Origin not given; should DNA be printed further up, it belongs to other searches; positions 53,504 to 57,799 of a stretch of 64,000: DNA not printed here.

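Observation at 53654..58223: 1331-aa two-TM anchored coiled-coil giant plus coupled 187-aa partner immediately upstream of, and overlapping, dusB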

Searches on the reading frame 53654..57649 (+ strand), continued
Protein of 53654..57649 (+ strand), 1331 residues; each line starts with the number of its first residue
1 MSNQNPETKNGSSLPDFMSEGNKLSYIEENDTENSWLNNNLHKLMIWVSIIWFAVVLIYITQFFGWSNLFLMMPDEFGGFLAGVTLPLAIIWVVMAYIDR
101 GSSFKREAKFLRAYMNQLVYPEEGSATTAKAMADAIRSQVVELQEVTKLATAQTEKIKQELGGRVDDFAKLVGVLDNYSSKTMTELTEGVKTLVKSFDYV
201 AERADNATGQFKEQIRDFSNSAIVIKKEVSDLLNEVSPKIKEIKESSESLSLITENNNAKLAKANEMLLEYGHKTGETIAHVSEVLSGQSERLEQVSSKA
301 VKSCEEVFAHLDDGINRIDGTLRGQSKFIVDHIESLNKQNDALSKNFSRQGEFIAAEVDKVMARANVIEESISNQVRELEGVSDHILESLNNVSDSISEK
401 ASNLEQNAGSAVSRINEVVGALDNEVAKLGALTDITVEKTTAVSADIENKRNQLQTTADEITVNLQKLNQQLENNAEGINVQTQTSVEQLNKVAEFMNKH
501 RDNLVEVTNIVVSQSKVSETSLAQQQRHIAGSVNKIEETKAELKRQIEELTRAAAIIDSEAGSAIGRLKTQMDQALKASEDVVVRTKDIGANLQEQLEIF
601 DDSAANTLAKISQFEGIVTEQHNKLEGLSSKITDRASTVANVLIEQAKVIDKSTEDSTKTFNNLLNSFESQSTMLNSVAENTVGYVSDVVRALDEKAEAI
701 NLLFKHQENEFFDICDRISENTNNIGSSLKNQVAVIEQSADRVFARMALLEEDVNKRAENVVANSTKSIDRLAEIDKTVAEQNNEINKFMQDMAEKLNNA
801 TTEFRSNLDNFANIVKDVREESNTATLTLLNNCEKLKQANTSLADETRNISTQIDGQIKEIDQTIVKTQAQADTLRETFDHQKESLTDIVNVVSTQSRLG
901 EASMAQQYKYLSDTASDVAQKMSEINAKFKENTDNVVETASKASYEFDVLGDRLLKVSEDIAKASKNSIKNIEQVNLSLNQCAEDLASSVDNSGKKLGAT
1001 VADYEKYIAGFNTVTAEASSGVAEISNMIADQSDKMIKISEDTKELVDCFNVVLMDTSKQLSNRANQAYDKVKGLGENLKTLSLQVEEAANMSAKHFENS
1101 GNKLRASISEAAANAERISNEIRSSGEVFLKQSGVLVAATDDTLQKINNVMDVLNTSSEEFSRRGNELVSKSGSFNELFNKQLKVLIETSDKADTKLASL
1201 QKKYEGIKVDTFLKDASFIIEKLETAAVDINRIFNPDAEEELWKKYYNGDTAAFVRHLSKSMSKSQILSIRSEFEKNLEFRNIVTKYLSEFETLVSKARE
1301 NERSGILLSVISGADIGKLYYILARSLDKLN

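Call 8: find_related_loci(query=window:53654-57649:+, collection=genome_contigs, flank=8000)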
Query window:53654-57649:+ (1331 aa) in genome_contigs; peptide patterns used: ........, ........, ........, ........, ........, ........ (x = any residue, [..] = any of these).
312 stretches matched a pattern; 168 encode a relative of the query (tblastn E <= 1e-3); the best 80 are kept; 80 distinct loci.
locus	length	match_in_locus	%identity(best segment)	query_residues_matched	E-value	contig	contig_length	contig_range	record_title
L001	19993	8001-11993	98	1-1331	0e+0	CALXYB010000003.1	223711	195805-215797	MAG: uncultured Alphaproteobacteria bacterium isolate BRZ_DL__bin79 genome assembly, contig: BRZ_DL__NODE_47_length_2237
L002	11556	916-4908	97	1-1331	0e+0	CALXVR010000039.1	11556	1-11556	MAG: uncultured Alphaproteobacteria bacterium isolate BRZ_SB__bin123 genome assembly, contig: BRZ_SB__NODE_9352_length_1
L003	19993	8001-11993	90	1-1331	0e+0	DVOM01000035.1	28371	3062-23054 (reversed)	MAG TPA_asm: Candidatus Scatocola faecigallinarum isolate 2846 CHK22__C218641_L28371_ERR2241687, whole genome shotgun se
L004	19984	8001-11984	89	1-1331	0e+0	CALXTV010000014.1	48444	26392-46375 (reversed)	MAG: uncultured Alphaproteobacteria bacterium isolate BRZ_LG__bin14 genome assembly, contig: BRZ_LG__NODE_899_length_484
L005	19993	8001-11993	89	1-1331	0e+0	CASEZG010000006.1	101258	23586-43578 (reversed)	uncultured proteobacterium isolate O35_L1_319319_idba_bin.187 genome assembly, contig: O35_L1_319319_idba_bin.187.fa_sca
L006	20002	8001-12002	63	1-1331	0e+0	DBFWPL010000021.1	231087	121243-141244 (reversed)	MAG TPA_asm: Alphaproteobacteria bacterium isolate MAG7984 contig21, whole genome shotgun sequence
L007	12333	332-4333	62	1-1331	0e+0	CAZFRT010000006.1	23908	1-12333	MAG TPA_asm: uncultured Azospirillum sp. isolate SRP199465_co1_102 genome assembly, contig: NODE_5420_length_23908_cov_4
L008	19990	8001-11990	60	1-1331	0e+0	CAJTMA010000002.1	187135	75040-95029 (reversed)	MAG TPA_asm: uncultured Alphaproteobacteria bacterium isolate MGBC104355 genome assembly, contig: MGBC104355.2, whole ge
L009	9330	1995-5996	59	1-1331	0e+0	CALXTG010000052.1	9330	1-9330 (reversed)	MAG: uncultured Alphaproteobacteria bacterium isolate E01__bin302 genome assembly, contig: E01__k127_2659260, whole geno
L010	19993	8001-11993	58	1-1331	0e+0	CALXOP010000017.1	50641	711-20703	MAG: uncultured Alphaproteobacteria bacterium isolate E12__bin290 genome assembly, contig: E12__k127_6170143, whole geno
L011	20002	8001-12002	58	1-1331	0e+0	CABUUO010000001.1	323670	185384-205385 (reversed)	MAG TPA_asm: uncultured proteobacterium isolate MGYG-HGUT-04400 genome assembly, contig: GUT_GENOME272660_1, whole genom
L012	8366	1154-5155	58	1-1331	0e+0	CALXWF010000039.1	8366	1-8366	MAG: uncultured Alphaproteobacteria bacterium isolate E19__bin150 genome assembly, contig: E19__k127_2336481, whole geno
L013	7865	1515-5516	56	1-1331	0e+0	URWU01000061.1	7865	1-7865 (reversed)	uncultured Alphaproteobacteria bacterium isolate UMGS1426 genome assembly, contig: NODE_1089_length_7865_cov_4.829065, w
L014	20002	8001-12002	56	1-1331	0e+0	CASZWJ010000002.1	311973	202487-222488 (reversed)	MAG: uncultured Alphaproteobacteria bacterium isolate extra-SRR5580761.40_1677796859 genome assembly, contig: NODE_9_len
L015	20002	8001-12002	63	1-1331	0e+0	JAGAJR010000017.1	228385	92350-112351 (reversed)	MAG: Alphaproteobacteria bacterium isolate RGIG8504 Water_deer_Cecum-2__c360345, whole genome shotgun sequence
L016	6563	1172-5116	55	14-1331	0e+0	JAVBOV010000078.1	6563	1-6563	MAG: Alphaproteobacteria bacterium isolate EPI_MAG_00118 c_000010734103, whole genome shotgun sequence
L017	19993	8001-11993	58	1-1331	0e+0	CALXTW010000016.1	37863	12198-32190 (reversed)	MAG: uncultured Alphaproteobacteria bacterium isolate BRZ_RR__bin74 genome assembly, contig: BRZ_RR__NODE_1175_length_37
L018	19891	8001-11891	55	35-1331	0e+0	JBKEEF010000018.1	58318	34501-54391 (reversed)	MAG: Alphaproteobacteria bacterium isolate VLC_001 k251_3027744, whole genome shotgun sequence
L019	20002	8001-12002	53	1-1331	0e+0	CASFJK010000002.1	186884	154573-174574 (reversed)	uncultured proteobacterium isolate B12_L1_324324_idba_bin.34 genome assembly, contig: B12_L1_324324_idba_bin.34.fa_scaff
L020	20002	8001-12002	53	1-1331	0e+0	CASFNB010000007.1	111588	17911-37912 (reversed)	uncultured proteobacterium isolate A1_L3_371371_idba_bin.16 genome assembly, contig: A1_L3_371371_idba_bin.16.fa_scaffol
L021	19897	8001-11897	54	33-1331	0e+0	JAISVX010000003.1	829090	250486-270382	MAG: Lactobacillaceae bacterium isolate Mx356_bin52 k119_1114217, whole genome shotgun sequence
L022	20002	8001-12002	53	1-1331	0e+0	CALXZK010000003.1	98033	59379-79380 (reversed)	MAG: uncultured Alphaproteobacteria bacterium isolate BRZ_QR__bin60 genome assembly, contig: BRZ_QR__NODE_128_length_980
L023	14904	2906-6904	52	1-1331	0e+0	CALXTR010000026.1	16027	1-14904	MAG: uncultured Alphaproteobacteria bacterium isolate BRZ_CI__bin121 genome assembly, contig: BRZ_CI__NODE_5200_length_1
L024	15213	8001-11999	52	1-1331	0e+0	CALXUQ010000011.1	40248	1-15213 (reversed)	MAG: uncultured Alphaproteobacteria bacterium isolate BRZ_DM__bin47 genome assembly, contig: BRZ_DM__NODE_1474_length_40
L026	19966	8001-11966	52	1-1331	0e+0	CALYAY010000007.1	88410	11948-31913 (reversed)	MAG: uncultured Alphaproteobacteria bacterium isolate BRZ_RM__bin80 genome assembly, contig: BRZ_RM__NODE_207_length_884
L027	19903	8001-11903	51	31-1331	0e+0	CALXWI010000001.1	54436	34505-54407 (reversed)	MAG: uncultured Alphaproteobacteria bacterium isolate BRZ_ED__bin7 genome assembly, contig: BRZ_ED__NODE_728_length_5443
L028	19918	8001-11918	51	26-1331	0e+0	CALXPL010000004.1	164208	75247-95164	MAG: uncultured Alphaproteobacteria bacterium isolate BRZ_FQ__bin96 genome assembly, contig: BRZ_FQ__NODE_78_length_1642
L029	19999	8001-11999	49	1-1331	0e+0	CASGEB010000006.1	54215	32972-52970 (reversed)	uncultured proteobacterium isolate T5_L3_314314_idba_bin.18 genome assembly, contig: T5_L3_314314_idba_bin.18.fa_scaffol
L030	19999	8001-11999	49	1-1331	0e+0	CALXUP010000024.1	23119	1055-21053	MAG: uncultured Alphaproteobacteria bacterium isolate BRZ_ER__bin57 genome assembly, contig: BRZ_ER__NODE_2814_length_23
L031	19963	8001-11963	50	9-1331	0e+0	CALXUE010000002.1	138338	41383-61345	MAG: uncultured Alphaproteobacteria bacterium isolate BRZ_MQ__bin8 genome assembly, contig: BRZ_MQ__NODE_172_length_1383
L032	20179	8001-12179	49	1-1331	0e+0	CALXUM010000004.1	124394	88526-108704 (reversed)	MAG: uncultured Alphaproteobacteria bacterium isolate BRZ_CT__bin98 genome assembly, contig: BRZ_CT__NODE_247_length_124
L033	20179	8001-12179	48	1-1331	0e+0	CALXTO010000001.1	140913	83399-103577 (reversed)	MAG: uncultured Alphaproteobacteria bacterium isolate BRZ_CT__bin33 genome assembly, contig: BRZ_CT__NODE_196_length_140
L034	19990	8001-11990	60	1-1331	0e+0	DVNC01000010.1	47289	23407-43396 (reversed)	MAG TPA_asm: Candidatus Scatocola faecipullorum isolate ChiW3-316 ChiW3__C28810_L47289_SRR5506726, whole genome shotgun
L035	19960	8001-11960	49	17-1331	0e+0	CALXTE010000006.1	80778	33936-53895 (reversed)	MAG: uncultured Alphaproteobacteria bacterium isolate BRZ_SN__bin90 genome assembly, contig: BRZ_SN__NODE_353_length_807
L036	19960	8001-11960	49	17-1331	0e+0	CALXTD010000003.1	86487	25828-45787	MAG: uncultured Alphaproteobacteria bacterium isolate BRZ_RF__bin97 genome assembly, contig: BRZ_RF__NODE_225_length_864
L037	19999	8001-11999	48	1-1331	0e+0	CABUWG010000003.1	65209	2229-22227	MAG TPA_asm: uncultured proteobacterium isolate MGYG-HGUT-04444 genome assembly, contig: GUT_GENOME274919_3, whole genom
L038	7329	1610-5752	49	12-1331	0e+0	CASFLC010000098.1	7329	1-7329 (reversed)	uncultured proteobacterium isolate SI.A99.metabat-bins.196 genome assembly, contig: SI.A99.metabat-bins.196.fa_k141_2936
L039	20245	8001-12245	48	1-1331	0e+0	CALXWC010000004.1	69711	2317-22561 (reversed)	MAG: uncultured Alphaproteobacteria bacterium isolate BRZ_QQ__bin19 genome assembly, contig: BRZ_QQ__NODE_352_length_697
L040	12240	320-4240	50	25-1331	0e+0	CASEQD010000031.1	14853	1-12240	uncultured proteobacterium isolate A106_L4_349349_idba_bin.46 genome assembly, contig: A106_L4_349349_idba_bin.46.fa_sca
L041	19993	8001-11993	58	1-1331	0e+0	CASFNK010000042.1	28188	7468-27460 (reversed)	uncultured proteobacterium isolate SI.B29.metabat-bins.91 genome assembly, contig: SI.B29.metabat-bins.91.fa_k141_237780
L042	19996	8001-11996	48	1-1331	0e+0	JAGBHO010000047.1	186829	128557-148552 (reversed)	MAG: Alphaproteobacteria bacterium isolate RGIG9125 Water_deer_Rectum.Co__c1335840, whole genome shotgun sequence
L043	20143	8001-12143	49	12-1331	0e+0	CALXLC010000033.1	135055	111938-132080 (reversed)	MAG: uncultured Alphaproteobacteria bacterium isolate E27__bin196 genome assembly, contig: E27__k127_6067688, whole geno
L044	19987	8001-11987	48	1-1331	0e+0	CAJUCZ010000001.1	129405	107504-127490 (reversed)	MAG TPA_asm: uncultured Alphaproteobacteria bacterium isolate MGBC133411 genome assembly, contig: MGBC133411.1, whole ge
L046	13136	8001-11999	47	1-1331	0e+0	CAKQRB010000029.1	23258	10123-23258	MAG: uncultured Alphaproteobacteria bacterium isolate REFINED_METABAT215_TOP10_CONTIGS_1500_ASSEMBLY_K127_MEGAHIT__Hadza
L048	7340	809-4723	49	27-1331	0e+0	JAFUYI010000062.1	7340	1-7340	MAG: Alphaproteobacteria bacterium isolate RGIG4937 Roe_deer_Rumen-3__c208830, whole genome shotgun sequence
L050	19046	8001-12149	47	6-1331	0e+0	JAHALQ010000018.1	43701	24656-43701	MAG: Proteobacteria bacterium isolate L3_072_000M1_dasL3_072_000M1_concoct_80 L3_072_000M1_scaffold_1167, whole genome s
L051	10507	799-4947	46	6-1331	0e+0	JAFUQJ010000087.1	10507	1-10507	MAG: Alphaproteobacteria bacterium isolate RGIG4730 Roe_deer_Rectum.Co__c1364701, whole genome shotgun sequence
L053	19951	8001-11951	47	1-1331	0e+0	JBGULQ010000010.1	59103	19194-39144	MAG: Alphaproteobacteria bacterium isolate ruminal_MAG_253 ruminal_MAG_253_contig_0010, whole genome shotgun sequence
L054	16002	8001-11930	47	29-1331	0e+0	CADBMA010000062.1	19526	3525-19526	MAG: uncultured Rhodospirillales bacterium isolate RUG14090 genome assembly, contig: RUG14090_asm_62, whole genome shotg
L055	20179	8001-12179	46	1-1331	0e+0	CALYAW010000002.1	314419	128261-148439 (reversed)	MAG: uncultured Alphaproteobacteria bacterium isolate BRZ_DM__bin108 genome assembly, contig: BRZ_DM__NODE_23_length_314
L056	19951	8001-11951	47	1-1331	0e+0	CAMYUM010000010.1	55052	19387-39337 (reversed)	MAG TPA_asm: uncultured Azospirillum sp. isolate SRR10912534_bin.4_metaWRAP_v1.3_MAG genome assembly, contig: ERZ1421001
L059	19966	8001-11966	47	1-1331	0e+0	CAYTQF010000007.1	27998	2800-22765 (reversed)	MAG TPA_asm: uncultured Azospirillaceae bacterium isolate SRP199465_co2_47 genome assembly, contig: NODE_4362_length_279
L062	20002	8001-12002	53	1-1331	0e+0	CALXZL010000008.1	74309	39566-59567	MAG: uncultured Alphaproteobacteria bacterium isolate BRZ_FT__bin57 genome assembly, contig: BRZ_FT__NODE_592_length_743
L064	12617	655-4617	46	12-1331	0e+0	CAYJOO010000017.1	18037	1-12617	MAG TPA_asm: uncultured Azospirillaceae bacterium isolate ERP123703_co3_30 genome assembly, contig: NODE_3704_length_180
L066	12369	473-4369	48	33-1331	0e+0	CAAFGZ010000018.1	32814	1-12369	MAG TPA_asm: Alphaproteobacteria bacterium, isolate HGM16772, WGS project CAAFGZ010000000 data, contig: SRS146812_107_k9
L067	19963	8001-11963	45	12-1331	0e+0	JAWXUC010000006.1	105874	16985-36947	MAG: Alphaproteobacteria bacterium isolate FM_39_G125_V NODE_32_length_105875_cov_5.030656, whole genome shotgun sequenc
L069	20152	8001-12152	45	10-1331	0e+0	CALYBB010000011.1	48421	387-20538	MAG: uncultured Alphaproteobacteria bacterium isolate E04__bin174 genome assembly, contig: E04__k127_2189477, whole geno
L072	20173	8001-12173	44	1-1331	0e+0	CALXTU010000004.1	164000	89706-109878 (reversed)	MAG: uncultured Alphaproteobacteria bacterium isolate BRZ_PK__bin103 genome assembly, contig: BRZ_PK__NODE_106_length_16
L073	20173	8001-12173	44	1-1331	0e+0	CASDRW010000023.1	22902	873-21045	uncultured proteobacterium isolate SI.B40.metabat-bins.148 genome assembly, contig: SI.B40.metabat-bins.148.fa_k141_6912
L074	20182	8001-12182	42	1-1331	0e+0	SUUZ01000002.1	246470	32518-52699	MAG: Alphaproteobacteria bacterium isolate SIG59 NODE_561_length_246470_cov_18.988297, whole genome shotgun sequence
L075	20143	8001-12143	44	10-1331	0e+0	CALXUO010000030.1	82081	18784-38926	MAG: uncultured Alphaproteobacteria bacterium isolate E20__bin257 genome assembly, contig: E20__k127_6438707, whole geno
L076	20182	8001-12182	42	1-1331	0e+0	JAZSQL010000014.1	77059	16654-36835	MAG: Alphaproteobacteria bacterium isolate T1900044543_TS20190009.MAGScoT_cleanbin_000006 SGB_90_k141_1806645, whole gen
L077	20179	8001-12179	43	1-1331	0e+0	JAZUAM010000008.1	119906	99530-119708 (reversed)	MAG: Alphaproteobacteria bacterium isolate T1900045320_YK20190009.MAGScoT_cleanbin_000005 SGB_6346_k141_1275624, whole g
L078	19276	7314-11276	53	17-1331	0e+0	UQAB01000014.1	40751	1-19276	uncultured Azospirillum sp. isolate UMGS63 genome assembly, contig: NODE_755_length_40751_cov_9.134189, whole genome sho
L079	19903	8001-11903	56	31-1331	0e+0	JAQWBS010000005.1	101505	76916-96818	MAG: Alphaproteobacteria bacterium isolate STF2_225 NODE_273_length_101505_cov_6.240762_Sandtown_F2, whole genome shotgu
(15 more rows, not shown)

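Call 78: search_protein_families(library=padloc, proteins=[window:53654-57649:+], max_evalue=0.01)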
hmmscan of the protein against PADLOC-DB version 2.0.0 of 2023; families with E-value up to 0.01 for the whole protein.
window:53654-57649:+ (1331 aa): 10 families
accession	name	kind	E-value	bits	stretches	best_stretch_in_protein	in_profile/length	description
PDLC00601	ZorA1|ZorA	-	2.1e-16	57.7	5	122-384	426-692/699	MotA/ExbB/TolQ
PDLC00650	ZorA3|ZorA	-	8.4e-16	55.7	3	148-550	404-799/1063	MotA/ExbB/TolQ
PDLC03865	LmuB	-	1.6e-09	34.5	3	356-677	544-858/1007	-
PDLC00640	ZorA2|ZorA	-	2.1e-09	34.6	1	512-818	273-583/590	MotA/ExbB/TolQ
PDLC00648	ZorA3|ZorA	-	2.4e-09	34.5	2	907-1196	301-598/692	MotA/ExbB/TolQ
PDLC00638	ZorA2|ZorA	-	2.8e-07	27.7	1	214-415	312-506/545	MotA/ExbB/TolQ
PDLC00598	ZorA1|ZorA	-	3.5e-07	27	3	123-300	360-535/663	MotA/ExbB/TolQ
PDLC00581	JetC3|JetC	-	5.1e-05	19.3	1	300-934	288-918/1473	DUF3584 domain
PDLC00519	JetC1|JetC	-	0.00086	15.6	0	1027-1205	637-815/1097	DUF3584 domain; MukB-like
PDLC00553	JetC2|JetC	-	0.0022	13.9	1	732-1081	811-1145/1361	DUF3584 domain; MukB-like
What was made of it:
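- PADLOC ZorA1 scores 57.7 bits (E=2e-16) and ZorA3 55.7 bits (call 78). LmuB and JetC coiled coils hit as well, which points to generic coiled-coil similarity (call 78).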
